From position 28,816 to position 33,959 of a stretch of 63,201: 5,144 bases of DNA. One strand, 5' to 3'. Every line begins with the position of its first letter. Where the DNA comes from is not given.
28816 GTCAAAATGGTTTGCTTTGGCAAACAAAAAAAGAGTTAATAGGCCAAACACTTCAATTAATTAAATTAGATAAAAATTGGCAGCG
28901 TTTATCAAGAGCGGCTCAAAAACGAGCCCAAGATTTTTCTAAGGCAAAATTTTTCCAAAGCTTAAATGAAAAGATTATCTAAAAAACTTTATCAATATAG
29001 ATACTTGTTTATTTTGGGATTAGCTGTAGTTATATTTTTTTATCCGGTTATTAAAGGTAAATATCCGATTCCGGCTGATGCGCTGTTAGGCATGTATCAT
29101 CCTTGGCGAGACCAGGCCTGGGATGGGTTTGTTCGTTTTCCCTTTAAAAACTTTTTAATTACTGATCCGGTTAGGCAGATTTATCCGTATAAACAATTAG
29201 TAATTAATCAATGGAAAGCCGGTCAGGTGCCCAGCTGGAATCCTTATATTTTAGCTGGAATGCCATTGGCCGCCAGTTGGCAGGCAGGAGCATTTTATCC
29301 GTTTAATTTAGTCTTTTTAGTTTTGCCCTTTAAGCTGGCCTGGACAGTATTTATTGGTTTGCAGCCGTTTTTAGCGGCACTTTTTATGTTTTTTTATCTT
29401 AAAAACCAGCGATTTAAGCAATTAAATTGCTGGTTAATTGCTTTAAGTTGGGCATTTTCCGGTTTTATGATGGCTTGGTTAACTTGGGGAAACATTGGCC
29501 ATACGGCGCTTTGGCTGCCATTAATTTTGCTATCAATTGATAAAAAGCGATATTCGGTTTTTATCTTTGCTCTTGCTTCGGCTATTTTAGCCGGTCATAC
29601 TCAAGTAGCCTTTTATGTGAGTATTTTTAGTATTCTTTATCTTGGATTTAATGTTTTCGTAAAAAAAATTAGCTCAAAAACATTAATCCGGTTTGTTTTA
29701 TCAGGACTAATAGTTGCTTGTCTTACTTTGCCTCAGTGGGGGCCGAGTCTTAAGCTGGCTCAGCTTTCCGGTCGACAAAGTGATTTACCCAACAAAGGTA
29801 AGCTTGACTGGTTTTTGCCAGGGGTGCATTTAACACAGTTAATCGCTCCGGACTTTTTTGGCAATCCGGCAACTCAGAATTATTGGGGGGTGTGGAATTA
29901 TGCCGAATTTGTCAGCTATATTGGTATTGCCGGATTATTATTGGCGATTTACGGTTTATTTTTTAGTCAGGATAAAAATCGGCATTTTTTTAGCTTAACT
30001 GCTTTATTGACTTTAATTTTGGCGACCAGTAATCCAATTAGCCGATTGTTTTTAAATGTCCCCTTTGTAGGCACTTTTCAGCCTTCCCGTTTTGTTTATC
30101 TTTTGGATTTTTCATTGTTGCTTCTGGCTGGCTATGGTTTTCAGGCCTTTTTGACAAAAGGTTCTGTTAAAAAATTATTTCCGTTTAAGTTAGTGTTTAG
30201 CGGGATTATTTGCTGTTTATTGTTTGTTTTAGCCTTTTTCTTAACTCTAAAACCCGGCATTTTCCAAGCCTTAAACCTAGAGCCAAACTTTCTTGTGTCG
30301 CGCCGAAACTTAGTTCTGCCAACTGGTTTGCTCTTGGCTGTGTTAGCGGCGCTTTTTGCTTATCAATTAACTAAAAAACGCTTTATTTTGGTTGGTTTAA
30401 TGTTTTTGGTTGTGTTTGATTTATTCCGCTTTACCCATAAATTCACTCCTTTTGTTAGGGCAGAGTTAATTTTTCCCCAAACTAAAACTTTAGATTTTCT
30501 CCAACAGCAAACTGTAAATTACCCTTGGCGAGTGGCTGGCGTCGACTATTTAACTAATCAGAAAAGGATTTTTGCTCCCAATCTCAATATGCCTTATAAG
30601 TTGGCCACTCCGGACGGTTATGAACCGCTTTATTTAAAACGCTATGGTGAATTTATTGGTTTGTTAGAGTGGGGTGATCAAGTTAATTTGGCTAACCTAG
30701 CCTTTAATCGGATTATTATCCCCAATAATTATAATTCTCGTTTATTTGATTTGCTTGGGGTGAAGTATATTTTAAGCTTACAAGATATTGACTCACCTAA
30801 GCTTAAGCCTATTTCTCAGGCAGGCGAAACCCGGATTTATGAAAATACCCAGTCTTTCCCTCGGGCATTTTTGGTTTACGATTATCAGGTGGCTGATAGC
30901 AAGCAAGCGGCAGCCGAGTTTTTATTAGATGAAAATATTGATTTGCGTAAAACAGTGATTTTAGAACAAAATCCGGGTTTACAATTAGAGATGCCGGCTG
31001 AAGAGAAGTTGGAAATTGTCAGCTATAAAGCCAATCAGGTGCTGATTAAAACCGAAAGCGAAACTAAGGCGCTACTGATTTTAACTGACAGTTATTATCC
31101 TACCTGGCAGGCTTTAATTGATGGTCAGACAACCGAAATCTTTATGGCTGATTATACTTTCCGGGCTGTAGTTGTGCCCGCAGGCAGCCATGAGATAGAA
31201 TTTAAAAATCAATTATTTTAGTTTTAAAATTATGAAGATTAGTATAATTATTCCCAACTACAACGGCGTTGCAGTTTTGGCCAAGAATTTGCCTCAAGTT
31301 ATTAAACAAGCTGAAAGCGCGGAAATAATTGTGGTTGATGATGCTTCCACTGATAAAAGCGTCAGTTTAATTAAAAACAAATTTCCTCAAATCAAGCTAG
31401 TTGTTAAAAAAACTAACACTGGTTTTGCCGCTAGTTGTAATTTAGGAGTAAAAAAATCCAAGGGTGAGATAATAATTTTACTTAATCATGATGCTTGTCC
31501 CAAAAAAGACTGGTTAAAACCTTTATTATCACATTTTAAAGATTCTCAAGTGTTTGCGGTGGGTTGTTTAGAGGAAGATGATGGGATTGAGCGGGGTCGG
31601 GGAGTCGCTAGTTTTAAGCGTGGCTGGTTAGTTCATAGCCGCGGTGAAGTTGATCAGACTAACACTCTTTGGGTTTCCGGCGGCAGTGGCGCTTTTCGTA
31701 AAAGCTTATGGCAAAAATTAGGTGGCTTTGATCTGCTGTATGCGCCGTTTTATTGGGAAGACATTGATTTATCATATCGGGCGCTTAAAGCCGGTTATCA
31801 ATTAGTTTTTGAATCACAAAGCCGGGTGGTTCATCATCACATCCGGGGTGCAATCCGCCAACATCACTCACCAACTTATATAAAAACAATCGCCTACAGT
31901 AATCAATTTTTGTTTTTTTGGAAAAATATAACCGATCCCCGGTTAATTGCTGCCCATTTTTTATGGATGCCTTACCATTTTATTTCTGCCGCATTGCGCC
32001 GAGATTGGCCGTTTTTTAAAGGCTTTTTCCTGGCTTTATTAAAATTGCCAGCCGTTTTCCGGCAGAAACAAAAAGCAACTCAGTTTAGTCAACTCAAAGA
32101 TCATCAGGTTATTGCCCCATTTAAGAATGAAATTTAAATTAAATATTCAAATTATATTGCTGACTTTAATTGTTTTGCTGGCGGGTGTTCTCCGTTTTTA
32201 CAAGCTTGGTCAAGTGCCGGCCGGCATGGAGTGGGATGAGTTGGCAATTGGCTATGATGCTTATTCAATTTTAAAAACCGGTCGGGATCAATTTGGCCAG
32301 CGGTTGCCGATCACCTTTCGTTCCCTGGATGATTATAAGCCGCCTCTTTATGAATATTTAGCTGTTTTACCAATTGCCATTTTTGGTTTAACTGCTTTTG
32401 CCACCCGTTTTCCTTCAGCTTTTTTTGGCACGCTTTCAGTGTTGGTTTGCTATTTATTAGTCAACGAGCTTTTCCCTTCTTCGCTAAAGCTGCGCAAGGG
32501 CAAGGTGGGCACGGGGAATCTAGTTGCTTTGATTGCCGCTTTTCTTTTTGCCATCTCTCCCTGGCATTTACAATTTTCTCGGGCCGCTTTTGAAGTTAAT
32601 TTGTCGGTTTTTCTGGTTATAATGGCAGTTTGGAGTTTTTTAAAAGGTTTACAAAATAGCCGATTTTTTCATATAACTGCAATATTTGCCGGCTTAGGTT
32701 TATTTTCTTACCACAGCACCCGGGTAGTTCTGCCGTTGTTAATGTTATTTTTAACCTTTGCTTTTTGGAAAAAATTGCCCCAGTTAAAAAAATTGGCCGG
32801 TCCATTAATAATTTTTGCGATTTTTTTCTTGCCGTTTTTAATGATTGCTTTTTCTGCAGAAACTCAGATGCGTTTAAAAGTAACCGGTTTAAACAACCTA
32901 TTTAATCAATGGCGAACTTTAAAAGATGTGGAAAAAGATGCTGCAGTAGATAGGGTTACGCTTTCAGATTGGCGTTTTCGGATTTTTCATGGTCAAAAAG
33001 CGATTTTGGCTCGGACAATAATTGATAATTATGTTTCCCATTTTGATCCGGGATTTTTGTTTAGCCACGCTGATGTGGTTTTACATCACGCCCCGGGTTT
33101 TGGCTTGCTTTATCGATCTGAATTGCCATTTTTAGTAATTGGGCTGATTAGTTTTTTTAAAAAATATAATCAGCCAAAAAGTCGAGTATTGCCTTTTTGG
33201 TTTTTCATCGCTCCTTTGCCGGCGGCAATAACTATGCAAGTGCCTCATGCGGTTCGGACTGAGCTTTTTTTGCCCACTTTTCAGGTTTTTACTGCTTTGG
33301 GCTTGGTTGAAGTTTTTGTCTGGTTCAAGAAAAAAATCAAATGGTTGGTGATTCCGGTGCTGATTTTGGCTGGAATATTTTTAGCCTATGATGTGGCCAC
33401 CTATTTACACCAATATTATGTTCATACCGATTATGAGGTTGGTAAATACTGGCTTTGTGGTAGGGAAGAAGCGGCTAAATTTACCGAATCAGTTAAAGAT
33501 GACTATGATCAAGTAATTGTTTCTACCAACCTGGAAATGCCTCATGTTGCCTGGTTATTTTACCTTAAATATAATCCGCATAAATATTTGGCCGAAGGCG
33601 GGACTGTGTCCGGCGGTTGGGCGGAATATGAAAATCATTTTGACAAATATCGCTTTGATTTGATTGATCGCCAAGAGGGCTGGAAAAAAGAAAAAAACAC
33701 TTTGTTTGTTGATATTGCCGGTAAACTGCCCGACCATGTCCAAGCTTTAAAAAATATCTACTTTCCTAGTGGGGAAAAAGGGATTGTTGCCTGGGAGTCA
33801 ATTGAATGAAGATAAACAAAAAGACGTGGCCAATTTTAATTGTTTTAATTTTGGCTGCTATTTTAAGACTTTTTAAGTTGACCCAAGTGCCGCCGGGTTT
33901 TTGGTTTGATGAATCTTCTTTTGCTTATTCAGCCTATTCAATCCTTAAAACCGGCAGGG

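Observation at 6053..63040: About 57 kb glycosylation super-locus with roughly 20 GT-C-like polytopic proteins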

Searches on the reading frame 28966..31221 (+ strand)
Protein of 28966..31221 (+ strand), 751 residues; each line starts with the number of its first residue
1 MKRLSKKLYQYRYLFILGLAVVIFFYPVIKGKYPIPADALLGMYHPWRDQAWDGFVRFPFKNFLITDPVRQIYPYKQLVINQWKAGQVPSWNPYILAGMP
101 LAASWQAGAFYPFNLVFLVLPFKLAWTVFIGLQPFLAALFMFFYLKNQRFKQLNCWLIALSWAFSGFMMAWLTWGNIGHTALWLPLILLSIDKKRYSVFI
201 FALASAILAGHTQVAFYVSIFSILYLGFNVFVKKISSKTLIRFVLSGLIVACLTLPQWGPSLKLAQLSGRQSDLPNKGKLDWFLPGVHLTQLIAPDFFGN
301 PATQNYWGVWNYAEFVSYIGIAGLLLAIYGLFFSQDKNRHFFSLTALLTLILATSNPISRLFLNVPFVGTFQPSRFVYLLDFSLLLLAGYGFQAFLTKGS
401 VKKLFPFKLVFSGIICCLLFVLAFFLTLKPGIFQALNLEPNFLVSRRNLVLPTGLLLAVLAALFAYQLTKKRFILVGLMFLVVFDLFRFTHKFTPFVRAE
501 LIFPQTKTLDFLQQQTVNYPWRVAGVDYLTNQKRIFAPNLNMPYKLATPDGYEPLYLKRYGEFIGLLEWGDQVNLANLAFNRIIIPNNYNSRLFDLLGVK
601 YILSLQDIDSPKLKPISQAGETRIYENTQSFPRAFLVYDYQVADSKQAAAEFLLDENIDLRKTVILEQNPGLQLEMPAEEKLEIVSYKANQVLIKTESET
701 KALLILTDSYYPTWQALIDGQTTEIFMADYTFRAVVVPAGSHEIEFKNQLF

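Call 4: search_protein_families(library=pfam, proteins=[window:28966-31221:+], max_evalue=0.01)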
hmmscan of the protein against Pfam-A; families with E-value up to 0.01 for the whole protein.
window:28966-31221:+ (751 aa): 1 family
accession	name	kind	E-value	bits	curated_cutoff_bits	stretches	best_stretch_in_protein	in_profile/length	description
PF09586.16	YfhO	-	9.7e-25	87.5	28.5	2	108-654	74-610/835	Bacterial membrane protein YfhO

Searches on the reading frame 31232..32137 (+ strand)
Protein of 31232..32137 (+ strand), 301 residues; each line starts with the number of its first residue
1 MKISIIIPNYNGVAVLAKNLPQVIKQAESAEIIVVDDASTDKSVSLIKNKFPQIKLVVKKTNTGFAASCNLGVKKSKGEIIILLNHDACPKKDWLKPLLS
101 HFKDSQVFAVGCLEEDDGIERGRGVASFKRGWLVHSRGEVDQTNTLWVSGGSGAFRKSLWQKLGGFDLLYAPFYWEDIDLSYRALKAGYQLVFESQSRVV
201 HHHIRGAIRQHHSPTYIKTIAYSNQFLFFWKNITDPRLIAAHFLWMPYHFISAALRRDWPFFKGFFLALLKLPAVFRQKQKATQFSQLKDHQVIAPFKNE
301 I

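Call 5: search_protein_families(library=pfam, proteins=[window:31232-32137:+], max_evalue=0.01)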
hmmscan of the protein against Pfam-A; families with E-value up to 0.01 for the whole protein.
window:31232-32137:+ (301 aa): 4 families
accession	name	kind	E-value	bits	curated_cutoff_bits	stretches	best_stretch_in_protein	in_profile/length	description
PF00535.33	Glycos_transf_2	-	2.8e-26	92.9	23.3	1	4-151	1-155/168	Glycosyl transferase family 2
PF13641.12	Glyco_tranf_2_3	-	4.9e-13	50.1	27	1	3-202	3-212/230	Glycosyltransferase like family 2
PF13632.12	Glyco_trans_2_3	-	1.2e-07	32.2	27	1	80-262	1-183/198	Glycosyl transferase family group 2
PF10111.15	Glyco_tranf_2_2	-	8.6e-07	29.2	27.3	1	4-100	1-104/276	Glycosyltransferase like family 2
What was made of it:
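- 31232..32137 (+): GT2. call 5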

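Call 40: search_protein_families(library=ncbifam, proteins=[window:31232-32137:+], max_evalue=0.00001)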
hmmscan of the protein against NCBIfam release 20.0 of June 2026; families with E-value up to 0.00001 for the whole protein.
window:31232-32137:+ (301 aa): 14 families
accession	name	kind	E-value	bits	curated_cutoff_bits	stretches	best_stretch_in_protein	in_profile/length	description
NF041875.1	EPS_EpsD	equivalog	2.2e-23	83.1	370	1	3-207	1-212/325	exopolysaccharide biosynthesis glycosyltransferase EpsD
TIGR03965.1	mycofact_glyco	equivalog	1.2e-22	80.5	280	1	2-203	75-282/467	mycofactocin biosynthesis glycosyltransferase MftF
TIGR04283.1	glyco_like_mftF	equivalog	9.1e-17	61.4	182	1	3-226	1-204/221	TIGR04283 family arsenosugar biosynthesis glycosyltransferase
TIGR03937.1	PgaC_IcaA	equivalog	1.1e-15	57.5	422.3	1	2-107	46-155/407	poly-beta-1,6-N-acetyl-D-glucosamine synthase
NF007482.0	PRK10073.1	equivalog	3.3e-13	49.4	423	1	2-88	7-96/334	glycosyltransferase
NF047683.1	TeichurnBiosyTuaG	equivalog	5.5e-13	49.1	400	1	2-106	7-115/252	teichuronic acid biosynthesis protein TuaG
NF038299.1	EPS_HpsN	equivalog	2e-11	43.4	425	1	2-105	2-109/317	hormogonium polysaccharide biosynthesis glycosyltransferase HpsN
TIGR01556.1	rhamnosyltran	subfamily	9.2e-11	41.4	200.55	1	19-202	13-201/281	rhamnosyltransferase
NF038302.1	EPS_HpsE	equivalog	9.7e-11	41.2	300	1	2-98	2-107/307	hormogonium polysaccharide biosynthesis glycosyltransferase HpsE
NF041394.1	GtaseAglG_Halo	equivalog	1.2e-09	37.9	440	1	1-167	1-175/304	glucosyl-dolichyl phosphate glucuronosyltransferase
NF053739.1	GlytfEpsEBac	equivalog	1.6e-09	37.1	450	1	2-190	2-191/265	glycosyltransferase EpsE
TIGR03111.1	glyc2_xrt_Gpos1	hypoth_equivalog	3.3e-09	36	363.95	1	2-120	50-177/439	TIGR03111 family XrtG-associated glycosyltransferase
NF050050.1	ProtGlycPglI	equivalog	1.8e-08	34.1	500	1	2-118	3-125/306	GalNAc(5)-diNAcBac-PP-undecaprenol beta-1,3-glucosyltransferase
NF047588.1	GlcsyltransPgfSStrep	equivalog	1.2e-06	28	500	1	1-104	1-112/308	glycosyltransferase PgfS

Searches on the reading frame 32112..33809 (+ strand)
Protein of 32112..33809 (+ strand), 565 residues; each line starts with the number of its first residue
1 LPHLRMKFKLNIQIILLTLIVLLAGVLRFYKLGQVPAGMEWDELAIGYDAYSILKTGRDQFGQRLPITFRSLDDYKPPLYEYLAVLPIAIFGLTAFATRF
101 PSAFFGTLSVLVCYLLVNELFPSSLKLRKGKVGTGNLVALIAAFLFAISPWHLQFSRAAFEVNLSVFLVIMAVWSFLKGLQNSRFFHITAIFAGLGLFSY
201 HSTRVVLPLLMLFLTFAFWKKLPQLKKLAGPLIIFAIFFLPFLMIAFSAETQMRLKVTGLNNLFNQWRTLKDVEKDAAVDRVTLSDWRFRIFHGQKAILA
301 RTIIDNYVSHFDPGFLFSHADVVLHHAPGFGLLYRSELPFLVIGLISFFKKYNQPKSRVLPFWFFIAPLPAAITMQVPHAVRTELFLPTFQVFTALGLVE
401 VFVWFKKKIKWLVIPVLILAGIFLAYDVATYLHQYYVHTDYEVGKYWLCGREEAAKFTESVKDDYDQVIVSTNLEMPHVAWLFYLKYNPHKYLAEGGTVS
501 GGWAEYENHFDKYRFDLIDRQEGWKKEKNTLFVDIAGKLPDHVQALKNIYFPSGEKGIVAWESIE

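Call 5: search_protein_families(library=pfam, proteins=[window:32112-33809:+], max_evalue=0.01)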
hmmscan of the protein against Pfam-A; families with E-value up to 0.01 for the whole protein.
window:32112-33809:+ (565 aa): 1 family
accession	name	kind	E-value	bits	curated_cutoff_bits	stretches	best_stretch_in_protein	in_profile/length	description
PF13231.12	PMT_2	-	1.2e-08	35.8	26.1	1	76-244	2-159/160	Dolichyl-phosphate-mannose-protein mannosyltransferase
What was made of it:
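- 32112..35401 (+): Two family B GT-Cs (32112, 33806): PMT_2. Pfam (call 5).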
